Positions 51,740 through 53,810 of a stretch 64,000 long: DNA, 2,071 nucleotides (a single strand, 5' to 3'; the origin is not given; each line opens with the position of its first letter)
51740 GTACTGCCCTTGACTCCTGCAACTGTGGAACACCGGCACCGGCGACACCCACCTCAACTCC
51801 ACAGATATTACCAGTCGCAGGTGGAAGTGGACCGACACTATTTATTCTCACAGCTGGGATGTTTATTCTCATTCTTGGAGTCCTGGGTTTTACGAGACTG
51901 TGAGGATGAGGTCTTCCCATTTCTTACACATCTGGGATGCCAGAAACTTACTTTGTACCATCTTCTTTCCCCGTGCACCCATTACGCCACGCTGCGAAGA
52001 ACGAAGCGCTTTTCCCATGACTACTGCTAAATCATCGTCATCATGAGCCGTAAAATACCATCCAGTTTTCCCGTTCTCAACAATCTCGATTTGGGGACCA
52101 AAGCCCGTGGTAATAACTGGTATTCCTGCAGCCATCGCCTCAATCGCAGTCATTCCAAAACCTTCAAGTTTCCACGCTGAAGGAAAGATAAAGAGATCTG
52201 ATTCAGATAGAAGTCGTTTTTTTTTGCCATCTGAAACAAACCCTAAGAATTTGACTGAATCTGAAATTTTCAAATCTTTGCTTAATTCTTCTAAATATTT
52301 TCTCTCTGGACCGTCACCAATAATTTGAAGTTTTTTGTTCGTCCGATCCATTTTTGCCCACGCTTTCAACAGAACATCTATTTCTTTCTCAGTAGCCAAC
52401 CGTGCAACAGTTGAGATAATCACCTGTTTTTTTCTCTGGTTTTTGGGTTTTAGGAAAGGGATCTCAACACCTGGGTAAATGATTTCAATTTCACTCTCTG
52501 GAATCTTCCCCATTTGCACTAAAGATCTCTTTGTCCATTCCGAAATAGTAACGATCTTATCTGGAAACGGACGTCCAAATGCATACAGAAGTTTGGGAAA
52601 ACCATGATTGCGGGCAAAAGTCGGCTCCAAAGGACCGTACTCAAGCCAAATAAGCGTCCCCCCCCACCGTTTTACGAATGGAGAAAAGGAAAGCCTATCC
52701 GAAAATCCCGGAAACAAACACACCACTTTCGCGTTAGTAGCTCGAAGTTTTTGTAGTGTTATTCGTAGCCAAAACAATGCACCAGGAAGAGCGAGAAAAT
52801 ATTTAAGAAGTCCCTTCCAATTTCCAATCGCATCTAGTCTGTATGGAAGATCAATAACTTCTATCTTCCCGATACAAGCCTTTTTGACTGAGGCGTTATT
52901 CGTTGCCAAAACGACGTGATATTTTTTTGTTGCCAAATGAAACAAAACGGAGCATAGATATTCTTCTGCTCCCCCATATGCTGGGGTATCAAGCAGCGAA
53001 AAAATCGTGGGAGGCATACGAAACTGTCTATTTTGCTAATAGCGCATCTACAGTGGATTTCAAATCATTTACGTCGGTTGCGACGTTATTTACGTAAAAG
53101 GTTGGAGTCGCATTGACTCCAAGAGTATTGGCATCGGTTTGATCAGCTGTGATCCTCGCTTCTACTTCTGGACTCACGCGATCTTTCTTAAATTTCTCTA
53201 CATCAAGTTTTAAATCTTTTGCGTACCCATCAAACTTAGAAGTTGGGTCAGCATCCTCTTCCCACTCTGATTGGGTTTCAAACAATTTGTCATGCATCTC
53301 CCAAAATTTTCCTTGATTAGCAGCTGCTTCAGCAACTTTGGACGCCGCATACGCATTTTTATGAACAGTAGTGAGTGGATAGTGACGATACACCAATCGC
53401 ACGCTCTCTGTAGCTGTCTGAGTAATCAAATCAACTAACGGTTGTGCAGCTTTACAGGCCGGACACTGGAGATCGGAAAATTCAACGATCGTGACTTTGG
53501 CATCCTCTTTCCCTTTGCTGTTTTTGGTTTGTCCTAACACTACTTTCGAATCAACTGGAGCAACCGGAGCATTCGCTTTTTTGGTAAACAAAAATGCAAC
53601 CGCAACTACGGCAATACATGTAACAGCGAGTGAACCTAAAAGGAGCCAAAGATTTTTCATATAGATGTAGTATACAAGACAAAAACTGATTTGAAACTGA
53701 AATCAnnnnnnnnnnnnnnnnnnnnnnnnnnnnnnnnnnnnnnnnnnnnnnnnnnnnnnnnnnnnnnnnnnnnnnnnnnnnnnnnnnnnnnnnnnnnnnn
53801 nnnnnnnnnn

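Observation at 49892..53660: Cys-rich sortase-signal protein flanked by two GT4 glycosyltransferases and a DsbA paralog: candidate glycosylated, disulfide-stabilised surface protein locus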

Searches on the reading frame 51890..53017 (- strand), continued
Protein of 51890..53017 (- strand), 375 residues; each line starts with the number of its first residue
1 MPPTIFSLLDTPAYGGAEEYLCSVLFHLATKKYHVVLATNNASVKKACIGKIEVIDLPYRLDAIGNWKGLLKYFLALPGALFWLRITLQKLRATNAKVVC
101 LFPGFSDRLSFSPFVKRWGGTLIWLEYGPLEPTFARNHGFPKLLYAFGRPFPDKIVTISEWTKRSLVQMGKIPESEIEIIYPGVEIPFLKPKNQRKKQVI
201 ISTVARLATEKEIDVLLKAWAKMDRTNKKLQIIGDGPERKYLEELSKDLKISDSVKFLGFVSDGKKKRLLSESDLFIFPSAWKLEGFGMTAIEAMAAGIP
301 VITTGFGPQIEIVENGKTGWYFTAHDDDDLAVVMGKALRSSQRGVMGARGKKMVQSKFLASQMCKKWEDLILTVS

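Call 75: search_protein_families(library=padloc, proteins=[window:51890-53017:-, L004:9139-9864:-], max_evalue=0.001)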
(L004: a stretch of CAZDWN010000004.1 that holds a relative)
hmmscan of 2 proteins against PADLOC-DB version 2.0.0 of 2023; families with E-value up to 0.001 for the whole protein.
window:51890-53017:- (375 aa): 0 families

L004:9139-9864:- (241 aa): 0 families

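Call 76: search_protein_families(library=ncbifam, proteins=[L004:9139-9864:-, L009:10459-11700:-, L009:9816-10475:-], max_evalue=0.001)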
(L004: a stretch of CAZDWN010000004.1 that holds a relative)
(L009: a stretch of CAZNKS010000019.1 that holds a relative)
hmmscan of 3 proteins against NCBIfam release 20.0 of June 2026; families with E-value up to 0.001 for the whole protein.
L004:9139-9864:- (241 aa): 0 families

L009:10459-11700:- (413 aa): 0 families

L009:9816-10475:- (219 aa): 1 family
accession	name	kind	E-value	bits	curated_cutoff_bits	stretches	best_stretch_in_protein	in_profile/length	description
NF040950.1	archin_ph_syn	equivalog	4.2e-05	23.5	180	1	35-208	24-185/191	archaetidylinositol phosphate synthase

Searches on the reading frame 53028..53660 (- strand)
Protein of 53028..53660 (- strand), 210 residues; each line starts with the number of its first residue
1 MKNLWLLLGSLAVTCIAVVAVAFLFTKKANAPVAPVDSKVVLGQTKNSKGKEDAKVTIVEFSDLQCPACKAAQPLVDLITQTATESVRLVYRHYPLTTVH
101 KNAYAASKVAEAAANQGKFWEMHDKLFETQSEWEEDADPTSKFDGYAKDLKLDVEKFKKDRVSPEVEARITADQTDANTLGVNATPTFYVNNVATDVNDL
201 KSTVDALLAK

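Call 3: search_protein_families(library=pfam, proteins=[window:53028-53660:-], max_evalue=0.01)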
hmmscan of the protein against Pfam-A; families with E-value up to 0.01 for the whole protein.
window:53028-53660:- (210 aa): 4 families
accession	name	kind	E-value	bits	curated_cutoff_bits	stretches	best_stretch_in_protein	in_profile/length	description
PF13462.12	Thioredoxin_4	-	8.8e-26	91.5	23.2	1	48-201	7-156/165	Thioredoxin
PF01323.26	DSBA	-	1.2e-14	54.9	25.6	1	57-193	1-175/191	DSBA-like thioredoxin domain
PF13743.12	Thioredoxin_5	-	2.4e-07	31.1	27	1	100-197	71-168/186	Thioredoxin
PF00085.26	Thioredoxin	-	0.00066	20.1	23.5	0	53-90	17-54/103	Thioredoxin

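Call 4: search_protein_families(library=ncbifam, proteins=[window:53028-53660:-], max_evalue=0.01)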
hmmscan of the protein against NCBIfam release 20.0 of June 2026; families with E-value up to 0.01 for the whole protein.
window:53028-53660:- (210 aa): 3 families
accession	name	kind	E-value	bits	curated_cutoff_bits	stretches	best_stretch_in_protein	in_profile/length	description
NF041057.1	Rcas_1661_fam_Se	equivalog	1.4e-21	77.1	190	1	30-192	61-228/247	Rcas_1661 family thioredoxin-like (seleno)lipoprotein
NF008657.0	PRK11657.1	equivalog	1.7e-05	24.2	124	1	48-196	111-231/251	thiol:disulfide interchange protein DsbG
NF047695.1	ThlDiSintDsbAHaem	equivalog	0.0081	15.6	290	0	49-192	33-175/206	thiol:disulfide interchange protein DsbA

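Call 73: search_solved_structures(query=window:53028-53660:-, max_evalue=0.001)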
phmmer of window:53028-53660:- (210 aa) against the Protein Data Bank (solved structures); distinct sequences matched with E-value up to 0.001: 14.
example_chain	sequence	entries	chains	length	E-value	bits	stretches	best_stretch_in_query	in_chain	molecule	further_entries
3gyk_A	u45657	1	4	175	6.6e-16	62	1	50-193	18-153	27kDa outer membrane protein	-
3eu3_A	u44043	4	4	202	2.3e-13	53.7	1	49-205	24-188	BdbD | Disulfide bond formation protein D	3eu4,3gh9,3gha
7unn_A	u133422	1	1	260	6.2e-12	49.1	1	49-191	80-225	Thioredoxin domain-containing protein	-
4pwp_A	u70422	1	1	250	9.3e-12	48.5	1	49-191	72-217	DsbA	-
4pwo_A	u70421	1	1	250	1.3e-11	48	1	49-191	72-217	DsbA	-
7uno_A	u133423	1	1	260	8.1e-11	45.4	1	49-191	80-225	Thioredoxin domain-containing protein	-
4n30_A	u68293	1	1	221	1.4e-09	41.3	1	49-194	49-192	Protein disulfide isomerase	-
7rgv_A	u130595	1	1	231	1.7e-07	34.6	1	55-202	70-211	Thioredoxin domain-containing protein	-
6nen_A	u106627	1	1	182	1.3e-05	28.5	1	50-183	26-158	Copper resistance protein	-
4gxz_A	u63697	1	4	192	1.6e-05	28.2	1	50-183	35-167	Suppression of copper sensitivity protein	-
6mhh_A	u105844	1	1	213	1.8e-05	28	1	50-183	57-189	Metal resistance protein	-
4xvw_A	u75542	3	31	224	1.9e-05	27.9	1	49-182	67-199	DsbA-like protein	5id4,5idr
6eez_A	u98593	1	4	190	0.00021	24.5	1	47-207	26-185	DsbA-like disulfide oxidoreductase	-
7jve_A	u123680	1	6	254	0.00021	24.5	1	41-192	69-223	DsbA family protein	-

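Call 75: search_protein_families(library=padloc, proteins=[window:53028-53660:-], max_evalue=0.001)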
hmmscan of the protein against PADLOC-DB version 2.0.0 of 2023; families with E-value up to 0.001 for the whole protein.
window:53028-53660:- (210 aa): 0 families
